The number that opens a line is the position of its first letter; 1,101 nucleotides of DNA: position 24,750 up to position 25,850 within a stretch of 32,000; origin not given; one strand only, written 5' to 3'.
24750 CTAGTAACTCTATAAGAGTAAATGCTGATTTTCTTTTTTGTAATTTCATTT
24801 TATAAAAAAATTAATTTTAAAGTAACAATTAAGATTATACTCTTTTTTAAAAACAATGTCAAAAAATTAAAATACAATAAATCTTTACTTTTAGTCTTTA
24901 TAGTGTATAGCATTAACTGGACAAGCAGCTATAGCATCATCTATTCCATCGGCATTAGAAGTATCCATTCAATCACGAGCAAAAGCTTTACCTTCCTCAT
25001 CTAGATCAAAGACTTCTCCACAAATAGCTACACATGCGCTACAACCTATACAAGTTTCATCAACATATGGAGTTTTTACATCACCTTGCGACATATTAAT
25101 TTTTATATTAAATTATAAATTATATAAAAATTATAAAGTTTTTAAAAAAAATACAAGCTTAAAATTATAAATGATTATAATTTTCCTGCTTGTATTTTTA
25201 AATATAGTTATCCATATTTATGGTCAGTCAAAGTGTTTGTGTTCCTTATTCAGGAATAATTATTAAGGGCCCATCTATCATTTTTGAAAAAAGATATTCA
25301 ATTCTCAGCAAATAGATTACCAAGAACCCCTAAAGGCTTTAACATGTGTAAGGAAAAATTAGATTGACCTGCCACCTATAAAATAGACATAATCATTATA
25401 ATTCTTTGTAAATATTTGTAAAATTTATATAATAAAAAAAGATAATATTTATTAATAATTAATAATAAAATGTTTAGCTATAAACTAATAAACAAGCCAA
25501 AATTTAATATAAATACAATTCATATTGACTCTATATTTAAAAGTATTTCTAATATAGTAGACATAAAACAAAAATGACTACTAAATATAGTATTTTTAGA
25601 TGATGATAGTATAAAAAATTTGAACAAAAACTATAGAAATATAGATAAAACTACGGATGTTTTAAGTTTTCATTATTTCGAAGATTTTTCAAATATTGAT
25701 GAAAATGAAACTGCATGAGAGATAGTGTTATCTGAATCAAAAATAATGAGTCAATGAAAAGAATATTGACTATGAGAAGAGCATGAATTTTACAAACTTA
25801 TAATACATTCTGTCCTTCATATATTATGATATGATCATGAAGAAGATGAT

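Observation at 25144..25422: G+C-elevated, multiply nested structured element with its own promoter and hairpin-T8, upstream of ferredoxin: sRNA or riboswitch-like leader of unknown class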

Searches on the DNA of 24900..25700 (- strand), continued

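Call 40: search_with_rna_model(model_id=R1, sources=[L090, L091, L092, L093, L094, L095, L096, L097, L098, L099, L100, L101, L102, L103, L104, L105, L106, L107, L108, L109, L110, L111, L112, L113, L114, L115, L116, L117, L118, L119, L120, L121, L122, L123, L124, L125, L126, L127, L128, L129, L130, L131, L132, L133, L134, L135, L136, L137, L138, L139, L140, L141, L142, L143, L144, L145, L146, L147, L148, L149, L150, L151, L152, L153, L154, L155, L156, L157, L158, L159, L160, L161, L162, L163, L164, L165, L166, L167, L168, L169], max_evalue=0.01, make_alignment=true)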
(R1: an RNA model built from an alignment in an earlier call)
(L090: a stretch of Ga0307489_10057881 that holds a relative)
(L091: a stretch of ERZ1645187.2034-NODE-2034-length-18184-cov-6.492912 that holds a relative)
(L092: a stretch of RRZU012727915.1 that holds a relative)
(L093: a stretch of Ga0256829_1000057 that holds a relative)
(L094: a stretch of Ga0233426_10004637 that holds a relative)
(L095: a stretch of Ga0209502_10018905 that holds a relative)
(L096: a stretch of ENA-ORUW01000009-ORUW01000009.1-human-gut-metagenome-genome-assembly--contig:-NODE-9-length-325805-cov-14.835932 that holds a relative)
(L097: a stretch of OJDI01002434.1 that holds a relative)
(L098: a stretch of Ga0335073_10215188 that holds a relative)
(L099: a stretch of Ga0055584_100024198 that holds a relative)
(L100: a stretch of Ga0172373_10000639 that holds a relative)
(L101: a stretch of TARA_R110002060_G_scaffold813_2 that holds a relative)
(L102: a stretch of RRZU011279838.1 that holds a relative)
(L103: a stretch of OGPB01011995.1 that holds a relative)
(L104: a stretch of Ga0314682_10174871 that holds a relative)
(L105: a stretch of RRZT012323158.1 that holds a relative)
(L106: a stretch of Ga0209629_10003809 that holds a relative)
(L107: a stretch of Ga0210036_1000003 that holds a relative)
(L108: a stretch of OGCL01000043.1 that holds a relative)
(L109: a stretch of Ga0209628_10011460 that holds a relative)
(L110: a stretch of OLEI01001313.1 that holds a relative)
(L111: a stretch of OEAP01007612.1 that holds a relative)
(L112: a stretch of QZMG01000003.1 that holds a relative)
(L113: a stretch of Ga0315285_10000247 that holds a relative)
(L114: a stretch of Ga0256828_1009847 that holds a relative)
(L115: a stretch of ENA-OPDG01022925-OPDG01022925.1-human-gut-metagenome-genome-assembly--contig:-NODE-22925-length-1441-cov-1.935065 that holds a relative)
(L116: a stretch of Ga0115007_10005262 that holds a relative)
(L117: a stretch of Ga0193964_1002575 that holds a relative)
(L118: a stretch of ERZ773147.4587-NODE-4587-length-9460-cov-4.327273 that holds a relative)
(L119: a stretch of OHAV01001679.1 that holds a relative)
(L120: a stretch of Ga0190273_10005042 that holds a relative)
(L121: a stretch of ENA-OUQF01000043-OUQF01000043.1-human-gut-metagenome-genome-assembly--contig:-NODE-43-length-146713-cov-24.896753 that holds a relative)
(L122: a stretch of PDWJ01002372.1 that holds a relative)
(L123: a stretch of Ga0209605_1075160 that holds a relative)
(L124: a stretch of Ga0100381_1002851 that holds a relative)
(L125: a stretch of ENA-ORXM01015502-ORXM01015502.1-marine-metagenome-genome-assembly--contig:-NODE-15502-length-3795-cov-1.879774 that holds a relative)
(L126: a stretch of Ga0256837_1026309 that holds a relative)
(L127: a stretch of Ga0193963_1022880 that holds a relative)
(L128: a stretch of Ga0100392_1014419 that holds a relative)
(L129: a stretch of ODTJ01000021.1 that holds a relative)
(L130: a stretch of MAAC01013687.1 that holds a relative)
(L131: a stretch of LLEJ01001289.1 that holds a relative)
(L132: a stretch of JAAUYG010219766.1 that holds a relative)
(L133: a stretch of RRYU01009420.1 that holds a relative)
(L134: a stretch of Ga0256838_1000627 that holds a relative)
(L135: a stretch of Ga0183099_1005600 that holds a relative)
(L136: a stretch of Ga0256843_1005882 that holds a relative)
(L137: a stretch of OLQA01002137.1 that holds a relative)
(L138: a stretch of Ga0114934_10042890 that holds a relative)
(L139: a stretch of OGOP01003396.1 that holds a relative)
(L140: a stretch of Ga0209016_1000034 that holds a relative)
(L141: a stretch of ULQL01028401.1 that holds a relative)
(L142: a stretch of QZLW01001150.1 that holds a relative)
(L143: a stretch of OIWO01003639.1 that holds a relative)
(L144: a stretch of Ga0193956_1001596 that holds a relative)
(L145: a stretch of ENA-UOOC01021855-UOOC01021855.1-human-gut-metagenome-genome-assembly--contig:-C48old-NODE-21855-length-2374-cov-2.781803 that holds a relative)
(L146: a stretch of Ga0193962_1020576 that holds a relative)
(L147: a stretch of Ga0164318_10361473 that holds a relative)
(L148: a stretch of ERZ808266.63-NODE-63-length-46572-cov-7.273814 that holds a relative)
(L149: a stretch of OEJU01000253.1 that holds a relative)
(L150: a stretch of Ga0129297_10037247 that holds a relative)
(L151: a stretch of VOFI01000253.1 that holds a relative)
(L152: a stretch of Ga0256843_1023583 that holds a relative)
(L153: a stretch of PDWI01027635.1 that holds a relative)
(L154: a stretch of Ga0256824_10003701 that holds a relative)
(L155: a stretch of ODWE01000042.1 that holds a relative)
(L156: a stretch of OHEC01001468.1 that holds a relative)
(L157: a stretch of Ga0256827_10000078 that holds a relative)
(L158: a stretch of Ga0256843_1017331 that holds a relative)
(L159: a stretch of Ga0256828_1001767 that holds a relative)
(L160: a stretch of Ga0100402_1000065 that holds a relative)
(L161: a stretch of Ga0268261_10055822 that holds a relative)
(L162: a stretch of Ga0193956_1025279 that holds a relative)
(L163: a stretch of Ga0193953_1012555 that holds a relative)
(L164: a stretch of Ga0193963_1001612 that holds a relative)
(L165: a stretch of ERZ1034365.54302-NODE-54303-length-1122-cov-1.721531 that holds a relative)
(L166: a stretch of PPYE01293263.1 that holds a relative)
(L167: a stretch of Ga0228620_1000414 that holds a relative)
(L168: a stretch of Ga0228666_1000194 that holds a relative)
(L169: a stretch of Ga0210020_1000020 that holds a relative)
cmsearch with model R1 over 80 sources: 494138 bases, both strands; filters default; matches with E-value up to 0.01: 46.
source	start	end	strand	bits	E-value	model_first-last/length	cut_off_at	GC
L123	537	707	-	169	3.1e-33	1-170/170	no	0.28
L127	1746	1916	-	165.9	1.4e-32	1-170/170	no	0.37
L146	789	959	-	165.9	1.4e-32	1-170/170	no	0.37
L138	2103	2275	+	164.2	3.3e-32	1-170/170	no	0.34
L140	2104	2273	-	163.5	4.6e-32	1-170/170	no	0.27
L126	801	973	+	161.9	1e-31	1-170/170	no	0.36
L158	91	263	-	161.9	1e-31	1-170/170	no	0.36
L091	4970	5139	-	158.7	4.9e-31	1-170/170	no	0.28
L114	2715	2887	-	155.7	2.2e-30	1-170/170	no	0.39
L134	7461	7631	-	155.5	2.4e-30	1-170/170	no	0.36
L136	3324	3496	+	154.2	4.5e-30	1-170/170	no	0.39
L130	5169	5341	+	153.9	5.2e-30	1-170/170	no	0.36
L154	5585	5755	-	152.4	1.1e-29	1-170/170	no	0.36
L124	1312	1482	+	147.3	1.4e-28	1-170/170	no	0.27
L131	2083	2254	+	145.2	3.8e-28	1-170/170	no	0.31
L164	7261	7432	+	144.5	5.3e-28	1-170/170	no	0.32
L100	4387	4557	+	136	3.5e-26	1-170/170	no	0.3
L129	1232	1404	-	130.2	6.3e-25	1-170/170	no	0.29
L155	9052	9224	-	130.2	6.3e-25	1-170/170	no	0.29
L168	1827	1999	-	129.8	7.5e-25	1-170/170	no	0.32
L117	3931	4102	-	129.1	1e-24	1-170/170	no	0.28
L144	5942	6113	-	129.1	1e-24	1-170/170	no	0.28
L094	2999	3174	+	126.5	3.8e-24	1-170/170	no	0.33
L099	4231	4406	+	126.4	4.1e-24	1-170/170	no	0.3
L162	757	929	-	125.5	6.3e-24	1-170/170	no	0.31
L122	1751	1926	-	121.8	3.9e-23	1-170/170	no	0.32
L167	3053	3226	-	120.1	9.1e-23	1-170/170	no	0.34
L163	2102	2271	-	118.8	1.7e-22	1-170/170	no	0.29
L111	336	508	+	116.9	4.3e-22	1-170/170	no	0.28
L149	2300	2472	+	116.9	4.3e-22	1-170/170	no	0.28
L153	3518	3690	+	114.3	1.6e-21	1-170/170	no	0.27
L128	1160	1333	-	113.2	2.6e-21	1-170/170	no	0.32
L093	3942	4123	-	113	2.9e-21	1-170/170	no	0.29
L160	1189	1362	+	104.3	2.1e-19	1-170/170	no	0.34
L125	2557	2729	-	101.1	1.1e-18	1-170/170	no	0.37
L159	5757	5939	+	98.3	4.1e-18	1-170/170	no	0.37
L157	4672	4853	+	94.6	2.5e-17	1-170/170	no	0.26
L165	838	1014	+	92.3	8.1e-17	1-170/170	no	0.32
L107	10732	10905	-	89.2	3.7e-16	1-170/170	no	0.39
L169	832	1005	-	89.2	3.7e-16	1-170/170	no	0.39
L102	2363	2538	+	88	6.7e-16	1-170/170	no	0.31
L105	5143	5318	+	88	6.7e-16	1-170/170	no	0.31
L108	1778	1955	+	80.8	2.3e-14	1-170/170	no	0.26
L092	237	411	+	76.2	2.2e-13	1-170/170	no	0.29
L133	1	141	+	70.6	3.5e-12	34-170/170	5'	0.27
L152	2053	2236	+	62.7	1.7e-10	1-170/170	no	0.34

Alignment A5: 46 matches aligned to the model, 231 columns, each read 5' to 3' on its own strand. Consensus structure (alignment columns), stored with it:
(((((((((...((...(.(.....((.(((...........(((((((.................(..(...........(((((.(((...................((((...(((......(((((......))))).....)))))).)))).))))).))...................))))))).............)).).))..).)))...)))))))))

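Call 43: search_with_rna_model(model_id=R1, sources=[window, L002, L004, L005, L006, L007, L008, L009, L010, L011, L012, L015, L017, L018, L019, L021, L022, L031, L123, L127, L138, L140, L126, L091, L114, L134, L136, L130, L154, L124, L131, L164, L100, L129, L168, L117, L094, L099, L162, L122, L167, L163, L111, L153, L128, L160, L125, L159, L157, L165, L107, L102, L108, L092, L152], max_evalue=0.0001, make_alignment=true)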
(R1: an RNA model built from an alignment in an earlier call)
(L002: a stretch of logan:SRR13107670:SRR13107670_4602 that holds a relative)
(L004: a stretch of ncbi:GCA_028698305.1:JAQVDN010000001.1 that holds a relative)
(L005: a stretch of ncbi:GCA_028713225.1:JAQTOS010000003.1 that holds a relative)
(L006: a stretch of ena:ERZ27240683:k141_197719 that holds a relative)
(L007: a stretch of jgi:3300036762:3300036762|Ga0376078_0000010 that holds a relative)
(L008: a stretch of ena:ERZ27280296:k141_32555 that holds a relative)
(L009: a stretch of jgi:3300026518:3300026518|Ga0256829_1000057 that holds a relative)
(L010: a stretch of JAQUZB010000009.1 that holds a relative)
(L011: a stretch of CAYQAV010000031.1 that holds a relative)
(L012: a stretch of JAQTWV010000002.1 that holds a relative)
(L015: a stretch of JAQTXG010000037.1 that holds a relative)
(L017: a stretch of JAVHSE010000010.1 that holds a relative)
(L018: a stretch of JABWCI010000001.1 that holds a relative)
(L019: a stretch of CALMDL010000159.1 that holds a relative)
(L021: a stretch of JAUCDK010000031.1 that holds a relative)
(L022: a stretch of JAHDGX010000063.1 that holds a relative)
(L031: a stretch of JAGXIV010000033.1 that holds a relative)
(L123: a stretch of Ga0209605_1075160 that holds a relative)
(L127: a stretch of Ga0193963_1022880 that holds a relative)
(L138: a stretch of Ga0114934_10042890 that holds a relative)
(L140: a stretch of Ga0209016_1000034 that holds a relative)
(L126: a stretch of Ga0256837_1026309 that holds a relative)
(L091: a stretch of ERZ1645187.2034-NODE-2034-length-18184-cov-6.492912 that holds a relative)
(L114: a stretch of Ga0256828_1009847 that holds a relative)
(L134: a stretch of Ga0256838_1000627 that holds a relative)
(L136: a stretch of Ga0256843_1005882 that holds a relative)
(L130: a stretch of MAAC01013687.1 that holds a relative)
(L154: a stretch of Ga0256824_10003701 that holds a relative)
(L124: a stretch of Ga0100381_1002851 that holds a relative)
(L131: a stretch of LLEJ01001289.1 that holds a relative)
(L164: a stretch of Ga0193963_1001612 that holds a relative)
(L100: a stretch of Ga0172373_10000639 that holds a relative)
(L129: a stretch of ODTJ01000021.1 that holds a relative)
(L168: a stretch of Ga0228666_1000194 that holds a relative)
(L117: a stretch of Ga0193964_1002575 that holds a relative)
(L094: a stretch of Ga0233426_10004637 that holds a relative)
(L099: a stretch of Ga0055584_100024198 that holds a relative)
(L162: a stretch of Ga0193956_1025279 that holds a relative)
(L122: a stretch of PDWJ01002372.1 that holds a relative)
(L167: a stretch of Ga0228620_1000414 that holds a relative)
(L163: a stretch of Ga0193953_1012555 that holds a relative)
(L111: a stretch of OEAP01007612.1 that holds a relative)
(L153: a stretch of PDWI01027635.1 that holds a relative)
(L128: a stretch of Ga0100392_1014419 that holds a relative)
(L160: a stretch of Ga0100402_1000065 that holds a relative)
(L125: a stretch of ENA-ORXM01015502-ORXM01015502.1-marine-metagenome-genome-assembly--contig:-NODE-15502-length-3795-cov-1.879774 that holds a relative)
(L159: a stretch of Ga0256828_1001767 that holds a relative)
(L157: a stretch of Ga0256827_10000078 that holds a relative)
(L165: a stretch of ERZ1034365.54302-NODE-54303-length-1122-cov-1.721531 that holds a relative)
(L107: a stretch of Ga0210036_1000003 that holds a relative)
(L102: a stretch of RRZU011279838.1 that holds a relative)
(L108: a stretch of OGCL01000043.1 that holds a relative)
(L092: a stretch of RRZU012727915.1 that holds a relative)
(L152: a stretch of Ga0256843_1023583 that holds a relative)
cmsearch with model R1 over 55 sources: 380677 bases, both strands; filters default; matches with E-value up to 0.0001: 55.
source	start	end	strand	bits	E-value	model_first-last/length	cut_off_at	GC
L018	2248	2418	-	171.5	7.2e-34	1-170/170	no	0.29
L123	537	707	-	169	2.4e-33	1-170/170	no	0.28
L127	1746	1916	-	165.9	1.1e-32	1-170/170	no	0.37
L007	3747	3919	-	165.7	1.2e-32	1-170/170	no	0.35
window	25210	25388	-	165.6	1.3e-32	1-170/170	no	0.32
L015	2243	2427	-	165.4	1.4e-32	1-170/170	no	0.33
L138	2103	2275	+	164.2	2.6e-32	1-170/170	no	0.34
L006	3750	3919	-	163.5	3.5e-32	1-170/170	no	0.27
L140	2104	2273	-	163.5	3.5e-32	1-170/170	no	0.27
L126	801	973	+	161.9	7.9e-32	1-170/170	no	0.36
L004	3740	3920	-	161.5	9.4e-32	1-170/170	no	0.29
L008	3724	3921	-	161.1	1.2e-31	1-170/170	no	0.33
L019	2250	2419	-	158.7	3.8e-31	1-170/170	no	0.28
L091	4970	5139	-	158.7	3.8e-31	1-170/170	no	0.28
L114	2715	2887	-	155.7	1.7e-30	1-170/170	no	0.39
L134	7461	7631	-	155.5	1.9e-30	1-170/170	no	0.36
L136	3324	3496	+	154.2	3.5e-30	1-170/170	no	0.39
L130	5169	5341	+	153.9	4e-30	1-170/170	no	0.36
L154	5585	5755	-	152.4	8.6e-30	1-170/170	no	0.36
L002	3730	3919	-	150.8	1.9e-29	1-170/170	no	0.31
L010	2249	2419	-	148.8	5e-29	1-170/170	no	0.27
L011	2249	2419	-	147.3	1.1e-28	1-170/170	no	0.27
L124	1312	1482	+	147.3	1.1e-28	1-170/170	no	0.27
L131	2083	2254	+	145.2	2.9e-28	1-170/170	no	0.31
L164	7261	7432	+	144.5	4.1e-28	1-170/170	no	0.32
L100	4387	4557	+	136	2.7e-26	1-170/170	no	0.3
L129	1232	1404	-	130.2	4.8e-25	1-170/170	no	0.29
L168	1827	1999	-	129.8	5.7e-25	1-170/170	no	0.32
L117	3931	4102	-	129.1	8e-25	1-170/170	no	0.28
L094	2999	3174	+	126.5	2.9e-24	1-170/170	no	0.33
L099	4231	4406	+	126.4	3.1e-24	1-170/170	no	0.3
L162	757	929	-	125.5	4.8e-24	1-170/170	no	0.31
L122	1751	1926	-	121.8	3e-23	1-170/170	no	0.32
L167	3053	3226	-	120.1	7e-23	1-170/170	no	0.34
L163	2102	2271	-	118.8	1.3e-22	1-170/170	no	0.29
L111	336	508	+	116.9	3.3e-22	1-170/170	no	0.28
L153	3518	3690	+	114.3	1.2e-21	1-170/170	no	0.27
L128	1160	1333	-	113.2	2e-21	1-170/170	no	0.32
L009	3732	3913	-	113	2.3e-21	1-170/170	no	0.29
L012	2193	2419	-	109.8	1.1e-20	1-170/170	no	0.25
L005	3729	3907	-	109.7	1.2e-20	1-170/170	no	0.32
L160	1189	1362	+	104.3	1.6e-19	1-170/170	no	0.34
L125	2557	2729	-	101.1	8.2e-19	1-170/170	no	0.37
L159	5757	5939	+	98.3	3.2e-18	1-170/170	no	0.37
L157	4672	4853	+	94.6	1.9e-17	1-170/170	no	0.26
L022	2245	2416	-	94.2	2.4e-17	1-170/170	no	0.37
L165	838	1014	+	92.3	6.2e-17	1-170/170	no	0.32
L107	10732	10905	-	89.2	2.8e-16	1-170/170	no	0.39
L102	2363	2538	+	88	5.1e-16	1-170/170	no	0.31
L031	2246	2419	-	86.6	1e-15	1-170/170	no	0.39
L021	299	476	-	85.4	1.8e-15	1-170/170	no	0.27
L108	1778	1955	+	80.8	1.8e-14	1-170/170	no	0.26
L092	237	411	+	76.2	1.7e-13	1-170/170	no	0.29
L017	342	513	-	74.7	3.6e-13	1-170/170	no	0.26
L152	2053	2236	+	62.7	1.3e-10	1-170/170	no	0.34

Alignment A6: 55 matches aligned to the model, 302 columns, each read 5' to 3' on its own strand. Consensus structure (alignment columns), stored with it:
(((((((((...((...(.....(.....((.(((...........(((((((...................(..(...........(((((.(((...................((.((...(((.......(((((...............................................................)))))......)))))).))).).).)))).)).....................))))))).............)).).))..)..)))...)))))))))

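Call 62: search_with_rna_model(model_id=R1, sources=[L181, L182, L184, L185], max_evalue=1, show_alignments=3)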
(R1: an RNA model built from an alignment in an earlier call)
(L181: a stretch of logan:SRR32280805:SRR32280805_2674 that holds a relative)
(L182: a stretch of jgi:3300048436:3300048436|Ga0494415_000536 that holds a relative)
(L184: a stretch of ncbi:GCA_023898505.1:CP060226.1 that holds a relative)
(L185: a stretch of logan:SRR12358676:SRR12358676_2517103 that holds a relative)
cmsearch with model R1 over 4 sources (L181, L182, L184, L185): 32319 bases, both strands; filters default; matches with E-value up to 1: 6.
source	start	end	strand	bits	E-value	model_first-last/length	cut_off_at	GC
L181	4718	4888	+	128.2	1.1e-25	1-170/170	no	0.33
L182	4718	4888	+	128.2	1.1e-25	1-170/170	no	0.33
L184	4630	4802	+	121.6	2.9e-24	1-170/170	no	0.4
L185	691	863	+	121.6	2.9e-24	1-170/170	no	0.4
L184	5256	5331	-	12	0.77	1-170/170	no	0.32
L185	1317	1392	-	12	0.77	1-170/170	no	0.32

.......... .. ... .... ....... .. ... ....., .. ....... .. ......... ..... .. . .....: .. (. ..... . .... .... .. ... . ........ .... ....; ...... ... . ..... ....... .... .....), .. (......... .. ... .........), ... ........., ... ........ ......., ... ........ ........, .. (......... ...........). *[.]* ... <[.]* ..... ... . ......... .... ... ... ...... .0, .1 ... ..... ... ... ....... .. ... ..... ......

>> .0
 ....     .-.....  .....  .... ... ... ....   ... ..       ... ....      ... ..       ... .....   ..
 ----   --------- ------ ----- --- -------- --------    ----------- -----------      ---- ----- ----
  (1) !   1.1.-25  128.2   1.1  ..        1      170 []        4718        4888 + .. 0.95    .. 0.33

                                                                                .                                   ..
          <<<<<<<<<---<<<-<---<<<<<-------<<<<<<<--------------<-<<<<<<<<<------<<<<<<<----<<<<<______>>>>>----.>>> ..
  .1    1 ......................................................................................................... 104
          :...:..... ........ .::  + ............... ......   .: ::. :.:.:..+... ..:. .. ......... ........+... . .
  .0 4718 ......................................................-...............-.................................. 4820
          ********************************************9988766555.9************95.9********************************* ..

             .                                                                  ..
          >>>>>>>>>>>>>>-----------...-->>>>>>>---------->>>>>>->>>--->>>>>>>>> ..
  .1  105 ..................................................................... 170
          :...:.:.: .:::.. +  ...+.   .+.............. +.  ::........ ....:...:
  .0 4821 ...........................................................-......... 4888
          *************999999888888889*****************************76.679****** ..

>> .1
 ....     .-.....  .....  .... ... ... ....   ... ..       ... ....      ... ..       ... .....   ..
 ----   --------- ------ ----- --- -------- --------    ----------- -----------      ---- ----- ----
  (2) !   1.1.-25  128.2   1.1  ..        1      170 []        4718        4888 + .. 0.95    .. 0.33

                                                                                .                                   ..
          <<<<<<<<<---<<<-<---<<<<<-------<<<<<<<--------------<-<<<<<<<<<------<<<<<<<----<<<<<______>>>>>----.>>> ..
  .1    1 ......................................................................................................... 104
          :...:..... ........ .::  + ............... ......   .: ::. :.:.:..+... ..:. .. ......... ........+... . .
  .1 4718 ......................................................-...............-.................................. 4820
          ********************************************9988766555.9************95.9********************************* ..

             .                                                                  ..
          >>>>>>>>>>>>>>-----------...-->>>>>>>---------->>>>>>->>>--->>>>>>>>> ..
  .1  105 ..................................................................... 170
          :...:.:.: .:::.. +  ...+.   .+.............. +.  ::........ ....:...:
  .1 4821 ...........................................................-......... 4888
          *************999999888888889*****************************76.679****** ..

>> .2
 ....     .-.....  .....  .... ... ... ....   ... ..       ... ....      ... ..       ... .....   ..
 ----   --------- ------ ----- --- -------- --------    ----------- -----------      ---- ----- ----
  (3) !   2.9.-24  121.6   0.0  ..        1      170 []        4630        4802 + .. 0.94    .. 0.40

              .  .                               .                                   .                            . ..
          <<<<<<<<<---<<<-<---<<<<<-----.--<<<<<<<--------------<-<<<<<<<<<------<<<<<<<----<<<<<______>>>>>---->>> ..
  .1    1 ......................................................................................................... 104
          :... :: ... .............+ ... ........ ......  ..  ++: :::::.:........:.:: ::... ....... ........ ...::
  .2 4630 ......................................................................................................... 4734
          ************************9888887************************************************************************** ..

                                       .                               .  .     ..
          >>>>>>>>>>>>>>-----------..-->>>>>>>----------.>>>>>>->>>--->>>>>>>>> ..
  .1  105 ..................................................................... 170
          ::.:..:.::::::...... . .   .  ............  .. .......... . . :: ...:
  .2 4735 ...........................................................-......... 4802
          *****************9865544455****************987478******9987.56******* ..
